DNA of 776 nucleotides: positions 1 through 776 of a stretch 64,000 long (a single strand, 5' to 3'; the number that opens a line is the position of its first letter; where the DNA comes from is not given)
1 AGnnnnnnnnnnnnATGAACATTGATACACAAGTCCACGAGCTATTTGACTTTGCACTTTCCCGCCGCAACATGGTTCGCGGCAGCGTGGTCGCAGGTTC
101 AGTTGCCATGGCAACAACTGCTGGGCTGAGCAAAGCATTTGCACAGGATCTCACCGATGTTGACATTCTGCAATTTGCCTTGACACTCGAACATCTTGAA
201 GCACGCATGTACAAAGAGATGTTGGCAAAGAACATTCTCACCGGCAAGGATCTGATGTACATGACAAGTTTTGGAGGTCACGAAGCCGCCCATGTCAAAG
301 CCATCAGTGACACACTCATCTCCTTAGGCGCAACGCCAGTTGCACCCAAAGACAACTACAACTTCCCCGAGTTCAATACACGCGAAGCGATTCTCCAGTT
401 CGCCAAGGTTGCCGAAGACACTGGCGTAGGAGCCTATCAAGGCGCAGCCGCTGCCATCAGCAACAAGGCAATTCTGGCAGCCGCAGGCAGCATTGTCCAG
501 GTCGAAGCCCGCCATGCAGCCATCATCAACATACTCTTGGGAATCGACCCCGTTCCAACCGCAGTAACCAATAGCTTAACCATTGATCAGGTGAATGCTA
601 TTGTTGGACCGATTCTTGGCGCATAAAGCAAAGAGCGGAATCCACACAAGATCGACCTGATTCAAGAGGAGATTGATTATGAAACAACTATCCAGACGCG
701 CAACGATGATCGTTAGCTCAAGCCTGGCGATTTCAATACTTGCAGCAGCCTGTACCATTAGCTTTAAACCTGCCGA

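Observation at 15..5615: Copper-themed locus: tandem array of a novel His/Met-rich roughly 185-aa domain with Met-rich linkers, a C-terminal cupredoxin, and two Tat ferritin-like paralogs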

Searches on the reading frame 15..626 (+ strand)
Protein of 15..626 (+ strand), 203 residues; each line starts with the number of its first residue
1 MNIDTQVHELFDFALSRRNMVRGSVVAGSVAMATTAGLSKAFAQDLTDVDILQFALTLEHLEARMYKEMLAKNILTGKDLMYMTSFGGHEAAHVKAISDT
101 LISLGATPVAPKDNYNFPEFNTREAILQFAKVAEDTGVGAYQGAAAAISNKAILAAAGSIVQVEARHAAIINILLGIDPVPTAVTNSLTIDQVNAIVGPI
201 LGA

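Call 4: search_protein_families(library=pfam, proteins=[window:15-626:+], max_evalue=0.01)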
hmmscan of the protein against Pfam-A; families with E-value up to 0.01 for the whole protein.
window:15-626:+ (203 aa): 1 family
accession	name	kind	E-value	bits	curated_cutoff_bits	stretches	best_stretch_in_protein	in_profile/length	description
PF13668.12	Ferritin_2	-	9.4e-39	133.1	24.7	1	47-176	1-137/138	Ferritin-like domain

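Call 11: search_protein_families(library=ncbifam, proteins=[window:15-626:+], max_evalue=0.01)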
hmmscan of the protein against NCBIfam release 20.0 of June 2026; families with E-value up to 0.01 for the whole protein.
window:15-626:+ (203 aa): 0 families

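Call 69: search_solved_structures(query=window:15-623:+, max_evalue=0.01, show_alignments=1)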
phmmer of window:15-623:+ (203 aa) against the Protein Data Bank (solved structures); distinct sequences matched with E-value up to 0.01: 2.
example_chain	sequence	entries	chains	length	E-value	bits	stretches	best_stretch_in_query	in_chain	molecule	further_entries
8kce_A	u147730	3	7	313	3.8e-05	27.1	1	44-192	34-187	RvY_06210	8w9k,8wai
8x1k_A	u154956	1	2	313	3.8e-05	27.1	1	44-192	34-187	RvY_06210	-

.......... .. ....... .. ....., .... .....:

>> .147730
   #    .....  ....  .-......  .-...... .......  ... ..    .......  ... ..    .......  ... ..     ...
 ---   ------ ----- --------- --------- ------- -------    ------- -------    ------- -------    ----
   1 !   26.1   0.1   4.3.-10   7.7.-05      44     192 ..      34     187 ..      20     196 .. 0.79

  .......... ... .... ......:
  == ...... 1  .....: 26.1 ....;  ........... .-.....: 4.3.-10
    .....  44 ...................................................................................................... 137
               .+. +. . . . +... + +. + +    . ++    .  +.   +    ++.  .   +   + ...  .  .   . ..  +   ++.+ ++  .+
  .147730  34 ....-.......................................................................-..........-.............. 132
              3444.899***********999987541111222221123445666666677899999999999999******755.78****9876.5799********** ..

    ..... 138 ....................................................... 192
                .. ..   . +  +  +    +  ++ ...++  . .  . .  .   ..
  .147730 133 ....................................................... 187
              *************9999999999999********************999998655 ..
